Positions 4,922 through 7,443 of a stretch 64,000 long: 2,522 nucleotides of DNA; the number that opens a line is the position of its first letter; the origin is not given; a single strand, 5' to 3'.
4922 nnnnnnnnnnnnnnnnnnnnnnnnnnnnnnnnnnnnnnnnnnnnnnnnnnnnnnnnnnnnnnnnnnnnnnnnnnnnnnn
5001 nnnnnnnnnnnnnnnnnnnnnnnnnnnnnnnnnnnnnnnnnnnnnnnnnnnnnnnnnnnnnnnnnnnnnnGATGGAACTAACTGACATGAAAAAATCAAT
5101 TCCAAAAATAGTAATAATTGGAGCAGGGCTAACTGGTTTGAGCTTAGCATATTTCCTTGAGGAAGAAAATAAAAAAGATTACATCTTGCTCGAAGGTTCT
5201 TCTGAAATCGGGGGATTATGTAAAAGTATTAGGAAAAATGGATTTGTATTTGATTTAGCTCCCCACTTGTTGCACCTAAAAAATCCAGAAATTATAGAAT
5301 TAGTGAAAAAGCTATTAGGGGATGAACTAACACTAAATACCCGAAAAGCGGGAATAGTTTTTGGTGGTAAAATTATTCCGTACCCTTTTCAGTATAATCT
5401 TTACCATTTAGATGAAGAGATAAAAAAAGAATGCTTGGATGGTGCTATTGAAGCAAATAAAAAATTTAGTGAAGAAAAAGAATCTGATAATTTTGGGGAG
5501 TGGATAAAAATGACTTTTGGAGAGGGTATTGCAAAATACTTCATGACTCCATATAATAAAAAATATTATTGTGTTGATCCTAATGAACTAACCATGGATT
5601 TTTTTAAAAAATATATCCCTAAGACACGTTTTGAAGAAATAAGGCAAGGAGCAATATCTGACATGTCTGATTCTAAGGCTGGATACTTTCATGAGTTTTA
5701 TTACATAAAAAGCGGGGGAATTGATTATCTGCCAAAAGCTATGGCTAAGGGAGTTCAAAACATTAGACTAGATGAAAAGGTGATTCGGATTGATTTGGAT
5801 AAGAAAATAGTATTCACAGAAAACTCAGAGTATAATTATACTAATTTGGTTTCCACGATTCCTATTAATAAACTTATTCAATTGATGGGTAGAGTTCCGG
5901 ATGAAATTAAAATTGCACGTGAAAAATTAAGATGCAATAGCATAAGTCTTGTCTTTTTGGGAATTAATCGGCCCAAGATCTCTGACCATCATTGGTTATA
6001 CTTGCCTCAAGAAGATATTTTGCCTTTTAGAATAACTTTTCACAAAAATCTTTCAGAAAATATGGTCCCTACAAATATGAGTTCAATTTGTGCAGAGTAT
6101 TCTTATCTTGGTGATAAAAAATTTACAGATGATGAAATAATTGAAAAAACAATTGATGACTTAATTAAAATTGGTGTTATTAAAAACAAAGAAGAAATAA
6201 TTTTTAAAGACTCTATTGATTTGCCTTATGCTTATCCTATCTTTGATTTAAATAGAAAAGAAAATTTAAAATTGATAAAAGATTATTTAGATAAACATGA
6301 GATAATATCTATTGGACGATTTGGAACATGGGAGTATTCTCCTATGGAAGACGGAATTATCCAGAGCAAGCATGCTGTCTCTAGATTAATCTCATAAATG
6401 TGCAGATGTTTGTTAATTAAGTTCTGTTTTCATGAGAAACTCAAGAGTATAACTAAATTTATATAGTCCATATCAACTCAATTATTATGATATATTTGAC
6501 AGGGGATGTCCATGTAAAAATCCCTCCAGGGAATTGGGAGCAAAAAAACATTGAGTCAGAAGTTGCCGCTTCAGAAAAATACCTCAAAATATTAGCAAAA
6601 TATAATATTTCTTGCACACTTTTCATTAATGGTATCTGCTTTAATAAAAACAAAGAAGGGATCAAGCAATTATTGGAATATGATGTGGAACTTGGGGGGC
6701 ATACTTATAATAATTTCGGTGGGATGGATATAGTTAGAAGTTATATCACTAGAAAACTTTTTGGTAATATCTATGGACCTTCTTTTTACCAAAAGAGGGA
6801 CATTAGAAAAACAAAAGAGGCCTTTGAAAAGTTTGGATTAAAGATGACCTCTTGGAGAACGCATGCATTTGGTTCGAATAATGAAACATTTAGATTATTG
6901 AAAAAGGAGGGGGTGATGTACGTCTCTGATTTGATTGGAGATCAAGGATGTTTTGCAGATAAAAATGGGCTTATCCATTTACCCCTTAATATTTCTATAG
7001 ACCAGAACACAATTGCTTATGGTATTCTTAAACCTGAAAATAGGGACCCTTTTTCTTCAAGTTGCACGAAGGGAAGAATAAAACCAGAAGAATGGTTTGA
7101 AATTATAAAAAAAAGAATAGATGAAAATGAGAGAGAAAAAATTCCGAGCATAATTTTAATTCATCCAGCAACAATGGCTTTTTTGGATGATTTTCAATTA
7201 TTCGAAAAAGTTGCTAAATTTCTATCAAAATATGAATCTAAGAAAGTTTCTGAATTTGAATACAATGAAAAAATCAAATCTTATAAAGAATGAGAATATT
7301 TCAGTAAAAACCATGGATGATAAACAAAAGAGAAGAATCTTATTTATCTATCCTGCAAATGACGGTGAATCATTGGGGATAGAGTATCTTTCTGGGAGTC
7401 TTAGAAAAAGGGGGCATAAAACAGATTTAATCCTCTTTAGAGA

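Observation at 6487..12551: Tandem segmental duplication of a five-gene glycan module, followed by reciprocal gene decay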

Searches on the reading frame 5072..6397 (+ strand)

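Call 10: search_protein_families(library=pfam, proteins=[window:5072-6397:+], max_evalue=0.01)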
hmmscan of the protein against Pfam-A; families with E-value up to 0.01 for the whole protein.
window:5072-6397:+ (441 aa): 5 families
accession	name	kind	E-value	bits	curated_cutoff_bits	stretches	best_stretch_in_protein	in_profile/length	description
PF01593.30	Amino_oxidase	-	1.1e-20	74.8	19.8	1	20-367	1-364/443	Flavin containing amine oxidoreductase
PF13450.12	NAD_binding_8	-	2.3e-14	53.8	21.9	1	15-81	1-68/68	NAD(P)-binding Rossmann-like domain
PF01266.30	DAO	-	6.7e-05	23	27.9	1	12-57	1-44/353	FAD dependent oxidoreductase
PF07992.20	Pyr_redox_2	-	0.0058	16.5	26.1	0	12-45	144-176/291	Pyridine nucleotide-disulphide oxidoreductase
PF00890.30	FAD_binding_2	-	0.0077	15.9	20.4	0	13-48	2-36/414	FAD binding domain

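Call 11: search_protein_families(library=ncbifam, proteins=[window:5072-6397:+], max_evalue=0.01)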
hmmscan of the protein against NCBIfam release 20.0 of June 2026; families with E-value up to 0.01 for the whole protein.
window:5072-6397:+ (441 aa): 22 families
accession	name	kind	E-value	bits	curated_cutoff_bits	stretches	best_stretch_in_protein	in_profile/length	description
NF005548.0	PRK07208.1-4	equivalog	5.4e-53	180.3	389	1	11-432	4-443/488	hypothetical protein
NF005547.0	PRK07208.1-3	equivalog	2.6e-49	168.2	380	1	12-440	6-442/465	hypothetical protein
NF005545.0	PRK07208.1-1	equivalog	7.9e-32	110.3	451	2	12-182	9-179/504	hypothetical protein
NF005546.0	PRK07208.1-2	equivalog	8.5e-24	84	418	2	90-440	115-503/527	hypothetical protein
NF005560.0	PRK07233.1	equivalog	2e-18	66.5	252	1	12-400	2-390/435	hypothetical protein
TIGR00562.1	proto_IX_ox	equivalog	5.8e-14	51.5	97.85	1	12-181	4-182/470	protoporphyrinogen oxidase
NF008845.0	PRK11883.1-5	equivalog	7.5e-14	50.9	560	1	12-101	6-102/468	protoporphyrinogen oxidase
NF005549.0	PRK07208.1-5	equivalog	2.3e-13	49.5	587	2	12-82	6-79/534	hypothetical protein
TIGR00031.1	UDP-GALP_mutase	equivalog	3.6e-11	42.7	303.75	1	12-175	3-169/378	UDP-galactopyranose mutase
TIGR02734.1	crtI_fam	subfamily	1.6e-08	33.7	238.1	1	13-86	1-71/504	phytoene desaturase family protein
NF058655.1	CrtID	equivalog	4.2e-07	29.2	640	1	13-67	1-54/478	bifunctional phytoene desaturase/3,4-desaturase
NF042421.1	hydcarot_desat_CrtD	equivalog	5.2e-07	28.5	500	1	12-85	3-73/487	1-hydroxycarotenoid 3,4-desaturase CrtD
NF009081.0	PRK12416.1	equivalog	1.8e-06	27.1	702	1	13-92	4-89/466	protoporphyrinogen oxidase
NF008841.0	PRK11883.1-1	equivalog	5.5e-06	25.6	517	1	11-91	4-87/453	protoporphyrinogen oxidase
NF008843.0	PRK11883.1-3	equivalog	8.8e-06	25.1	406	1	12-88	3-83/424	protoporphyrinogen oxidase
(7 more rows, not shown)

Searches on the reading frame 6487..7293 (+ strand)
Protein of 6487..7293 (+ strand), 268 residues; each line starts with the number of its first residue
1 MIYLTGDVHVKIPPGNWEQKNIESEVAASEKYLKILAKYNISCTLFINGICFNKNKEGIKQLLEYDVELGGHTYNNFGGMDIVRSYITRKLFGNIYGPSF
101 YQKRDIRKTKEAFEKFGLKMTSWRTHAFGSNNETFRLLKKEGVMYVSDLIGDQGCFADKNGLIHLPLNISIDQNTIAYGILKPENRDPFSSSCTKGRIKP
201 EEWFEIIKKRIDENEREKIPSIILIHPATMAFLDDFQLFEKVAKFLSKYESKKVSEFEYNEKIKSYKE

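Call 10: search_protein_families(library=pfam, proteins=[window:6487-7293:+], max_evalue=0.01)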
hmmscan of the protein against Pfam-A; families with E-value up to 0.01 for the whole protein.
window:6487-7293:+ (268 aa): 1 family
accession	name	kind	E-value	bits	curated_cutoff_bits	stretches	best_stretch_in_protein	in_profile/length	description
PF01522.26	Polysacc_deac_1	-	5.2e-09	36.6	23.1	1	28-142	20-120/124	Polysaccharide deacetylase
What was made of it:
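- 6487..7293 (+): Intact polysaccharide-deacetylase-like gene (unit A), 268 aa. A TATA-like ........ lies at 6458-6465, 29 nt from its start to the ATG. Pfam PF01522, 36.6 bits against a cut-off of 23.1 (call 10).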

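Call 11: search_protein_families(library=ncbifam, proteins=[window:6487-7293:+], max_evalue=0.01)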
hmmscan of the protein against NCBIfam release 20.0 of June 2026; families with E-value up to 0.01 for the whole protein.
window:6487-7293:+ (268 aa): 4 families
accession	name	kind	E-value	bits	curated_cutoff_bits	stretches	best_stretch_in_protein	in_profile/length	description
TIGR02764.1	spore_ybaN_pdaB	equivalog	2e-05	24.4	237.4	1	28-85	20-77/191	polysaccharide deacetylase family sporulation protein PdaB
TIGR02873.1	spore_ylxY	hypoth_equivalog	0.00023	20.5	391.5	1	30-76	101-147/268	probable sporulation protein, polysaccharide deacetylase family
TIGR03006.1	pepcterm_polyde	equivalog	0.0011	18.2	276.2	1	10-150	18-146/272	XrtA system polysaccharide deacetylase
NF045820.1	PgAcgDacpgdA_Strep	equivalog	0.0057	15.5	800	0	27-75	281-329/463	peptidoglycan-N-acetylglucosamine deacetylase PgdA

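Call 16: find_encoding_contigs(protein=window:6487-7293:+, flank=10000, max_places=10)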
Protein window:6487-7293:+ (268 aa): no gene with exactly this product is on record in the collection.
